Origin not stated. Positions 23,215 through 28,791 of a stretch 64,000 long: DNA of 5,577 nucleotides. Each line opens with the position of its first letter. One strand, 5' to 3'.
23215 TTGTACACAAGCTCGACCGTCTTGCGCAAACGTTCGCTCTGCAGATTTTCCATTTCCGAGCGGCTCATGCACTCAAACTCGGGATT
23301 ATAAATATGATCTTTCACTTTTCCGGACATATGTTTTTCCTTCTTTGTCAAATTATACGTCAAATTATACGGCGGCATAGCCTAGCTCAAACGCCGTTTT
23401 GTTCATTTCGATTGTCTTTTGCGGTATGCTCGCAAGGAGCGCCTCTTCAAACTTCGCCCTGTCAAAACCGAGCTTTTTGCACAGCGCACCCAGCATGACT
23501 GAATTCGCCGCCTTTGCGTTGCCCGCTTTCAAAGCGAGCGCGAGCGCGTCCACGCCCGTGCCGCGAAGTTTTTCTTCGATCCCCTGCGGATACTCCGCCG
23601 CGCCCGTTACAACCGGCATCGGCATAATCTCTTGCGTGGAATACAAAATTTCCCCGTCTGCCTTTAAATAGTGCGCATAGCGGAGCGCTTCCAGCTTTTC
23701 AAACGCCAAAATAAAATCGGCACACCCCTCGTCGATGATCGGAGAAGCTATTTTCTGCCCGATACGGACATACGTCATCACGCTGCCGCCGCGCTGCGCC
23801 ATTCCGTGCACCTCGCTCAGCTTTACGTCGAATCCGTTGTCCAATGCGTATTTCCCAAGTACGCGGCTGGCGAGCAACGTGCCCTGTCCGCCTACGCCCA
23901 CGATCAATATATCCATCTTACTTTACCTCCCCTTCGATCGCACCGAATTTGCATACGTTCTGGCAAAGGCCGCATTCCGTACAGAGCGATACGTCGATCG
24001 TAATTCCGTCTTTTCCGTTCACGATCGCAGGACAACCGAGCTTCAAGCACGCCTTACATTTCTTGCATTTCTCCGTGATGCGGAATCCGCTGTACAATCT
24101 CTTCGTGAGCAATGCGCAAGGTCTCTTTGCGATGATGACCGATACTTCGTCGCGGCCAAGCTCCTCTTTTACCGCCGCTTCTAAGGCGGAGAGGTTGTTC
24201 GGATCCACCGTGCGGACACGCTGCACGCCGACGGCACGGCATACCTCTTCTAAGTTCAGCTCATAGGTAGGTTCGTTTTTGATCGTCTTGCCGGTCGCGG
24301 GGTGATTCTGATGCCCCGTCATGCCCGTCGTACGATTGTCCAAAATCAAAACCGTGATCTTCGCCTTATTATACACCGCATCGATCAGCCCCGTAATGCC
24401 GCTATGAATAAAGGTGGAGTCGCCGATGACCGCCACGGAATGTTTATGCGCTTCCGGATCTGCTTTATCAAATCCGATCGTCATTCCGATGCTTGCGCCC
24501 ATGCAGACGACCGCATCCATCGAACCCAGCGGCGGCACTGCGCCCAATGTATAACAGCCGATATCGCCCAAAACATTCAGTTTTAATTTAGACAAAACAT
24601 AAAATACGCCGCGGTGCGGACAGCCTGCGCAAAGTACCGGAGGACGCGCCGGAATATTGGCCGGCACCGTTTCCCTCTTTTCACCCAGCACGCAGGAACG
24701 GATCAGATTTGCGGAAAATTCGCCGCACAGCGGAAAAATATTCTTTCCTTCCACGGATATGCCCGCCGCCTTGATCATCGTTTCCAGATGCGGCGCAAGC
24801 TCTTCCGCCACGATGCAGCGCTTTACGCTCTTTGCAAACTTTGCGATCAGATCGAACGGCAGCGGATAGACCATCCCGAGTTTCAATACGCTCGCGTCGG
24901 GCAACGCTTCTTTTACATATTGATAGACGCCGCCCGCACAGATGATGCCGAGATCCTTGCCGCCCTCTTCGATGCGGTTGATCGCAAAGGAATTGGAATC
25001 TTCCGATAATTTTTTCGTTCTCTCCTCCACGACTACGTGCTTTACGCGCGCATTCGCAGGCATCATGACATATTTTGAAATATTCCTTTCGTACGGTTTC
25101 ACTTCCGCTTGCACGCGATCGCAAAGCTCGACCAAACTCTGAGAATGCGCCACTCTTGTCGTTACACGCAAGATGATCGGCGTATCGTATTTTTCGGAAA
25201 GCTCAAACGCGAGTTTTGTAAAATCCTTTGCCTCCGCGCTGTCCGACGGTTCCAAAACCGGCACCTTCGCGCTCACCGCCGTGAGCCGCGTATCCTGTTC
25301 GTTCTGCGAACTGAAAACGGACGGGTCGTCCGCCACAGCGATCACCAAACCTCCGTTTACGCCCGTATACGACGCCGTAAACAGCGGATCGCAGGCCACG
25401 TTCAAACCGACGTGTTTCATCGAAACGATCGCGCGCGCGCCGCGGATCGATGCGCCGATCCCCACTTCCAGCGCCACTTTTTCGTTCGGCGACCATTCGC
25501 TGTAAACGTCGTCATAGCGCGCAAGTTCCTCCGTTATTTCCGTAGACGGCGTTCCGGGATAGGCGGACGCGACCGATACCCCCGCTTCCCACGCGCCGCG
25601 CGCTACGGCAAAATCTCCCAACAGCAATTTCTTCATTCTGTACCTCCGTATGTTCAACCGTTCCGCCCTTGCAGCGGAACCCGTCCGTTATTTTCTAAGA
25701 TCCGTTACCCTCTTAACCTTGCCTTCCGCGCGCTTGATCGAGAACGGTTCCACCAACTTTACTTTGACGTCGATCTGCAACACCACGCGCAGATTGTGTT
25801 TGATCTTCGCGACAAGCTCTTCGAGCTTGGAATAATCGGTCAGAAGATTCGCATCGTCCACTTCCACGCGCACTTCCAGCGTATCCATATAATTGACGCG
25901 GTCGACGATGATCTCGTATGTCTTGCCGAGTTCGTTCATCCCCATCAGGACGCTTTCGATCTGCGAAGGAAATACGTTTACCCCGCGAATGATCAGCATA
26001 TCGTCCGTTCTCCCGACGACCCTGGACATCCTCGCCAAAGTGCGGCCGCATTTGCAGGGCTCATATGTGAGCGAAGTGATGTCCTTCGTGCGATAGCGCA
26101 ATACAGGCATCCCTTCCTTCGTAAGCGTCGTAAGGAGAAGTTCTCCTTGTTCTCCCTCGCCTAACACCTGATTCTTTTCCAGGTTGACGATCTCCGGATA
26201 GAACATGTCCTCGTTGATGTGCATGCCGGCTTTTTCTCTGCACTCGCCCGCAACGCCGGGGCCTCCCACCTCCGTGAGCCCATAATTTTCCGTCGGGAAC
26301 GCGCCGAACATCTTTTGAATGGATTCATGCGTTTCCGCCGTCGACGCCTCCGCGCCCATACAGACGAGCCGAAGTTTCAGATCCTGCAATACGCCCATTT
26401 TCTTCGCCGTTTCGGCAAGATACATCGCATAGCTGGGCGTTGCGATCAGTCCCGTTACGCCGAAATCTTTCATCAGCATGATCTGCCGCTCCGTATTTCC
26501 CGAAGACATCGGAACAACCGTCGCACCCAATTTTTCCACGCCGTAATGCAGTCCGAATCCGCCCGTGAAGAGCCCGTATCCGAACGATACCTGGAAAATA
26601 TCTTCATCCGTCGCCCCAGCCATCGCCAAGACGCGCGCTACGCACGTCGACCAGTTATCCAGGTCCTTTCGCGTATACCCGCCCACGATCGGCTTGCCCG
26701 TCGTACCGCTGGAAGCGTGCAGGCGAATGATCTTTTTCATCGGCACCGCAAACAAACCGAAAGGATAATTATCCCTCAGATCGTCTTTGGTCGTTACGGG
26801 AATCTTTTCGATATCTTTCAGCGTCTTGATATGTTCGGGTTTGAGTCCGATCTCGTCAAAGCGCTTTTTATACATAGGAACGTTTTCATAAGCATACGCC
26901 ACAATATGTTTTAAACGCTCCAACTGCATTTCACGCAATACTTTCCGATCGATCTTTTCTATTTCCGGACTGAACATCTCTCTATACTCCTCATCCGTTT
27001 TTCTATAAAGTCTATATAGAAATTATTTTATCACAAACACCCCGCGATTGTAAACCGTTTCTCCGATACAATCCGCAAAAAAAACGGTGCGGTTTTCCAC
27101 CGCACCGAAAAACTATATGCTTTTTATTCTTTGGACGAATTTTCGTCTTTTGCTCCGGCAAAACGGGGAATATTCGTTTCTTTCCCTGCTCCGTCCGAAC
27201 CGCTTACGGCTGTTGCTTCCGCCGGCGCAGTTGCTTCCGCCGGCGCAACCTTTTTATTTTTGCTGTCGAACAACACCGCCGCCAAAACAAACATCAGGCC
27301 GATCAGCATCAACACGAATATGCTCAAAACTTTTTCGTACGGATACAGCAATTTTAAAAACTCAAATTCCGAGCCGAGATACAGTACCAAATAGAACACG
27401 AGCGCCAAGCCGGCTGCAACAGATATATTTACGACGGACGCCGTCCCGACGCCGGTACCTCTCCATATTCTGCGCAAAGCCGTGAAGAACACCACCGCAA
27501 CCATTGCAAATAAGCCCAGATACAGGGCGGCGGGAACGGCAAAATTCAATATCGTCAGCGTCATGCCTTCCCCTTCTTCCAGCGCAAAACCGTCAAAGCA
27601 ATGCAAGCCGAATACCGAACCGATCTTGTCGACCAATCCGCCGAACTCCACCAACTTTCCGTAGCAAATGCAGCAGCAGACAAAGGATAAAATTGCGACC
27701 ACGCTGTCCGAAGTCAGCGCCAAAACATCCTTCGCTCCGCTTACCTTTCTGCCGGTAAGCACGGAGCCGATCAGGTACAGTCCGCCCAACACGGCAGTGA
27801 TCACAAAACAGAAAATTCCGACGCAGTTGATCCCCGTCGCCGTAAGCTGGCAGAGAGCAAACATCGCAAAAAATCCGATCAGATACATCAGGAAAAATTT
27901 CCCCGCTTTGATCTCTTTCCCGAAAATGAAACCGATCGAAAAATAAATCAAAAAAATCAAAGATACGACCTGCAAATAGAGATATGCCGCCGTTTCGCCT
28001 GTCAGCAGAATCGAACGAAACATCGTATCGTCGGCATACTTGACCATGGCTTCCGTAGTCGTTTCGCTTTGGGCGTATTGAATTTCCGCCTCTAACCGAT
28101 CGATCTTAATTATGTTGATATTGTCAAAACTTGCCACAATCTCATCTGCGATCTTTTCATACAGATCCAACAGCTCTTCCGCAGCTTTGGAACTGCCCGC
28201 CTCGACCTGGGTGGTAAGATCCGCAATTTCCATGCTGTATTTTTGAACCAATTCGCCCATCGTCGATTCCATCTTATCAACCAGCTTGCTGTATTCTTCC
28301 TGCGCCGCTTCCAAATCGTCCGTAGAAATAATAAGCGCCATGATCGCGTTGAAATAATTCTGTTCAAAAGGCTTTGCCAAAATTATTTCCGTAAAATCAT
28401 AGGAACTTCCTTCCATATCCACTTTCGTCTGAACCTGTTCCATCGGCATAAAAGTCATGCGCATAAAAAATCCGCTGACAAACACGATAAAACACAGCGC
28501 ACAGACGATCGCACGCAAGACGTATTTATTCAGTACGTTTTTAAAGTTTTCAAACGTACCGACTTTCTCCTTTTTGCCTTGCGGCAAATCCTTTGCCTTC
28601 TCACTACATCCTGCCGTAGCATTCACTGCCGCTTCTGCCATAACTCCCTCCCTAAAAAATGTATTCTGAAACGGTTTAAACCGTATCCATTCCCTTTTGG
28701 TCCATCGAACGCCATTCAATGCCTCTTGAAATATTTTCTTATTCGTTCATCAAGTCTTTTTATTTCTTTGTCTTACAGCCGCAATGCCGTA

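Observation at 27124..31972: Divergent MreB-like ATPase coupled to maf and followed by two paralogous 8-TM proteins where mreC/mreD are expected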

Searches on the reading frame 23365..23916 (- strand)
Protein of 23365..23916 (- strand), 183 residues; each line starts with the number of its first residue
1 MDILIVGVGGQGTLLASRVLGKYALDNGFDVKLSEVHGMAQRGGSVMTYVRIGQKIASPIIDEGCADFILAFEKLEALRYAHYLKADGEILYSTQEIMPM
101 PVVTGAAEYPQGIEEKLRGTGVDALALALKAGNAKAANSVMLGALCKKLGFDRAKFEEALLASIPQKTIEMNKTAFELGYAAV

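Call 70: search_protein_families(library=pfam, proteins=[window:23365-23916:-], max_evalue=0.001)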
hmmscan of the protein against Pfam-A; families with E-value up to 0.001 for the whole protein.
window:23365-23916:- (183 aa): 1 family
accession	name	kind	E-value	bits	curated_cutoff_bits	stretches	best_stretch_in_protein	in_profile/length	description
PF01558.24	POR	-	4.9e-42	144.4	27.4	1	9-181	1-173/173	Pyruvate ferredoxin/flavodoxin oxidoreductase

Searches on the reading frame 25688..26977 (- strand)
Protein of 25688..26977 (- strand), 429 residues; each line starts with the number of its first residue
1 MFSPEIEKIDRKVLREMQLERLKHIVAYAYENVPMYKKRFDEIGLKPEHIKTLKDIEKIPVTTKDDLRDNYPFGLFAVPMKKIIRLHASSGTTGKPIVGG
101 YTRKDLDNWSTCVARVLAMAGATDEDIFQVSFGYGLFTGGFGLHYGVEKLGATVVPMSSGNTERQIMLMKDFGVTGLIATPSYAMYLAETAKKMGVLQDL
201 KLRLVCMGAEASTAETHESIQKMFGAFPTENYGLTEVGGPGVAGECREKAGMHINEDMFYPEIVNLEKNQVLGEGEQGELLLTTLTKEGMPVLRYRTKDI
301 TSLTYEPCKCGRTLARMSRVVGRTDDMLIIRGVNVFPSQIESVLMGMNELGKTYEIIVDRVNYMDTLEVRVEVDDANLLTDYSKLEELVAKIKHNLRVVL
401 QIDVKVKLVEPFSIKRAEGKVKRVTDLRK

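Call 3: search_protein_families(library=pfam, proteins=[window:25688-26977:-], max_evalue=0.1)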
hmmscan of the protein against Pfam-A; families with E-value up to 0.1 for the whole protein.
window:25688-26977:- (429 aa): 2 families
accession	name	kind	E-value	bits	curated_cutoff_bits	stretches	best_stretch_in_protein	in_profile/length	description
PF14535.12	AMP-binding_C_2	-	8.8e-30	103.3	25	1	332-428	1-96/96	AMP-binding enzyme C-terminal domain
PF00501.34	AMP-binding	-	1.9e-11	43.8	29.9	1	89-282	170-374/384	AMP-binding enzyme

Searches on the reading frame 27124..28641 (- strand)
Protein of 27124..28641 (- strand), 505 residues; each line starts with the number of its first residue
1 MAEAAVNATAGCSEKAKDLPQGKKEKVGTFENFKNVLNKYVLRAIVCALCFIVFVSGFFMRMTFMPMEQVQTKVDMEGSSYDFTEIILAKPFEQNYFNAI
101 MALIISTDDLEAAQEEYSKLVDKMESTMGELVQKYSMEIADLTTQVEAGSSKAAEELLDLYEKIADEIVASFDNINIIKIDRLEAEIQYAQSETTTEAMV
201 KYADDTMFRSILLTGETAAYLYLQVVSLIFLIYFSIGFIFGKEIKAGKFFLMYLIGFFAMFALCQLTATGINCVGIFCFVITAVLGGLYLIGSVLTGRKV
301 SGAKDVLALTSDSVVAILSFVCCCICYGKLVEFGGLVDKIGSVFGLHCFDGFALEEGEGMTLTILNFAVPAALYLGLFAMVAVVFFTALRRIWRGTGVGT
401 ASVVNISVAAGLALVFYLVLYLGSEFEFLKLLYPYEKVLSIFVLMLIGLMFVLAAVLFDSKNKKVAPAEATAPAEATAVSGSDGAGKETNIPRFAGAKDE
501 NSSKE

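Call 3: search_protein_families(library=pfam, proteins=[window:27124-28641:-], max_evalue=0.1)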
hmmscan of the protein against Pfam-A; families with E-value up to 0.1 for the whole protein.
window:27124-28641:- (505 aa): 0 families

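Call 4: search_protein_families(library=ncbifam, proteins=[window:27124-28641:-], max_evalue=0.1)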
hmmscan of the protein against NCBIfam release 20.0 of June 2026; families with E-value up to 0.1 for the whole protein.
window:27124-28641:- (505 aa): 1 family
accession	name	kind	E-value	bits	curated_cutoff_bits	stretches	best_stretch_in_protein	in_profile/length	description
TIGR01149.1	mtrG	equivalog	0.048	13.6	50.65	0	102-136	6-40/70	tetrahydromethanopterin S-methyltransferase subunit MtrG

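Call 58: search_protein_families(library=padloc, proteins=[window:27124-28641:-], max_evalue=0.1)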
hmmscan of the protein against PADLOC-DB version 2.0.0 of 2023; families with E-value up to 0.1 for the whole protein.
window:27124-28641:- (505 aa): 0 families

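Call 59: search_protein_families(library=phrogs, proteins=[window:27124-28641:-], max_evalue=0.1)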
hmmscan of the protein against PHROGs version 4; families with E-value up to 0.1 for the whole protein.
window:27124-28641:- (505 aa): 3 families
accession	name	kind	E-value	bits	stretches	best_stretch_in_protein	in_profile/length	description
phrog_14649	-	unknown function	0.0094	17.3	1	102-146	13-55/62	-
phrog_1660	-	head and packaging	0.053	13.4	1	106-196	48-139/405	PmgS-like head morphogenesis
phrog_14121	-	head and packaging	0.059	12.8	1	115-184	518-587/745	virion structural protein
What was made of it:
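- No PADLOC or informative PHROG hit (calls 58, 59).
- Tried and rejected: Considered, but found no supporting hits (calls 58, 59).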
